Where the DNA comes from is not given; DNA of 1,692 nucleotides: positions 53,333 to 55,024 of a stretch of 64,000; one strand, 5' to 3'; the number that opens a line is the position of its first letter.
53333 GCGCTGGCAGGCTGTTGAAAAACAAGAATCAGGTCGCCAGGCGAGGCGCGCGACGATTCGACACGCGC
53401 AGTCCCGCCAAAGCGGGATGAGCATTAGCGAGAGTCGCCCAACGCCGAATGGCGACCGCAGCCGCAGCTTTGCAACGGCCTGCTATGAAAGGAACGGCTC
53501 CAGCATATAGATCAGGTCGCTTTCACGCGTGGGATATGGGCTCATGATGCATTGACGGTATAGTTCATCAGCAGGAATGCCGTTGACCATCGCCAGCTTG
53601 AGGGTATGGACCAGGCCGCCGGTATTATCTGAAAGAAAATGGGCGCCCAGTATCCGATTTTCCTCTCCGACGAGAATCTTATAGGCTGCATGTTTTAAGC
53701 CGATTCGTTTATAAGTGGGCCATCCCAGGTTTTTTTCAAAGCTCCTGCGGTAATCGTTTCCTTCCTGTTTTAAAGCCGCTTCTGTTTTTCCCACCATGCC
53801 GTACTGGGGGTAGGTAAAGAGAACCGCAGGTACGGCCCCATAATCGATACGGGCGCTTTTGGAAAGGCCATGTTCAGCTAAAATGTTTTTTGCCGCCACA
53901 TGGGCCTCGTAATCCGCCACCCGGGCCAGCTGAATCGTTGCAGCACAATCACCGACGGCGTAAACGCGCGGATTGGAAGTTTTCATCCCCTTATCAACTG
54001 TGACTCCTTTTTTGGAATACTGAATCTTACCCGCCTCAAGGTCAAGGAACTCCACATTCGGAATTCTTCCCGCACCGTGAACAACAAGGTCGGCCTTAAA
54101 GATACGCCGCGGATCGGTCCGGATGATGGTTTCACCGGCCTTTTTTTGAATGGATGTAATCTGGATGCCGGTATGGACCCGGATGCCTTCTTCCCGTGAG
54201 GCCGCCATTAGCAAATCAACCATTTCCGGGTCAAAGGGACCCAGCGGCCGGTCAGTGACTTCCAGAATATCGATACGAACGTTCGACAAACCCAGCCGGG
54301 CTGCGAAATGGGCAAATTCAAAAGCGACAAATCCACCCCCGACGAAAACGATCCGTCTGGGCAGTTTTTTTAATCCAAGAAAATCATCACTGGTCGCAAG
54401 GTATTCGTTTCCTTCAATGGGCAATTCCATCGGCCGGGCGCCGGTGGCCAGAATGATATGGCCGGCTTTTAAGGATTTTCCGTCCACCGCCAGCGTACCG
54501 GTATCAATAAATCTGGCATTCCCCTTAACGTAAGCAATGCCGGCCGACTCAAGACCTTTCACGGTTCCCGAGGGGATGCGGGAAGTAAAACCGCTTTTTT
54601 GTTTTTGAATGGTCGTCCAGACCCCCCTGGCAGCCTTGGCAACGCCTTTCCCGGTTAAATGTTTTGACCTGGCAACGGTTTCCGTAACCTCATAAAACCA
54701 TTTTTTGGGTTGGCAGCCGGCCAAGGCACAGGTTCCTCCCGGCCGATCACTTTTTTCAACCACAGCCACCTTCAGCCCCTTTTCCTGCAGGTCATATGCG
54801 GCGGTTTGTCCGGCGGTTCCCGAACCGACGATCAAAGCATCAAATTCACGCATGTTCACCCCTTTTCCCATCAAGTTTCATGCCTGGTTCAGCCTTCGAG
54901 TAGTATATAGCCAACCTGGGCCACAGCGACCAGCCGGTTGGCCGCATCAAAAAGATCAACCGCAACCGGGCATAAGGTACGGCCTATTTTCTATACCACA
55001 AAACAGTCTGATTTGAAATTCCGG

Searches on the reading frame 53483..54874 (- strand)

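Call 5: search_protein_families(library=pfam, proteins=[window:53483-54874:-], max_evalue=0.01)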
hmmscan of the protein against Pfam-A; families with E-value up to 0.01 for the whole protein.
window:53483-54874:- (463 aa): 12 families
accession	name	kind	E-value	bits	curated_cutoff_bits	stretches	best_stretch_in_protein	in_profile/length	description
PF07992.20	Pyr_redox_2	-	3.4e-57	194.5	26.1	1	12-323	2-290/291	Pyridine nucleotide-disulphide oxidoreductase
PF00070.33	Pyr_redox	-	4.9e-18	65.9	22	1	174-248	1-72/82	Pyridine nucleotide-disulphide oxidoreductase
PF02852.28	Pyr_redox_dim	-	5.9e-13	49.4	25.3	1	348-446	1-100/110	Pyridine nucleotide-disulphide oxidoreductase, dimerisation domain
PF13450.12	NAD_binding_8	-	6.9e-13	49.1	21.9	1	15-50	1-36/68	NAD(P)-binding Rossmann-like domain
PF13738.12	Pyr_redox_3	-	1.4e-10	41.3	30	1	131-308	119-305/305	Pyridine nucleotide-disulphide oxidoreductase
PF01266.30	DAO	-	1.9e-10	41.2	27.9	1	12-48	1-38/353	FAD dependent oxidoreductase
PF00890.30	FAD_binding_2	-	6.6e-10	39.2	20.4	1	12-53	1-42/414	FAD binding domain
PF01946.23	Thi4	-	1.4e-07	31.4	26.2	1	6-54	13-62/235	Thi4 family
PF03486.20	HI0933_like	-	5.6e-07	29.7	50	1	12-53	2-43/244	HI0933-like protein Rossmann domain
PF12831.13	FAD_oxidored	-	7.6e-07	29.2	27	1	12-63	1-52/416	FAD dependent oxidoreductase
PF01593.30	Amino_oxidase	-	6.1e-06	26.2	19.8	1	21-49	2-30/443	Flavin containing amine oxidoreductase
PF01494.25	FAD_binding_3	-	0.001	18.8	22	1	11-44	2-35/349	FAD binding domain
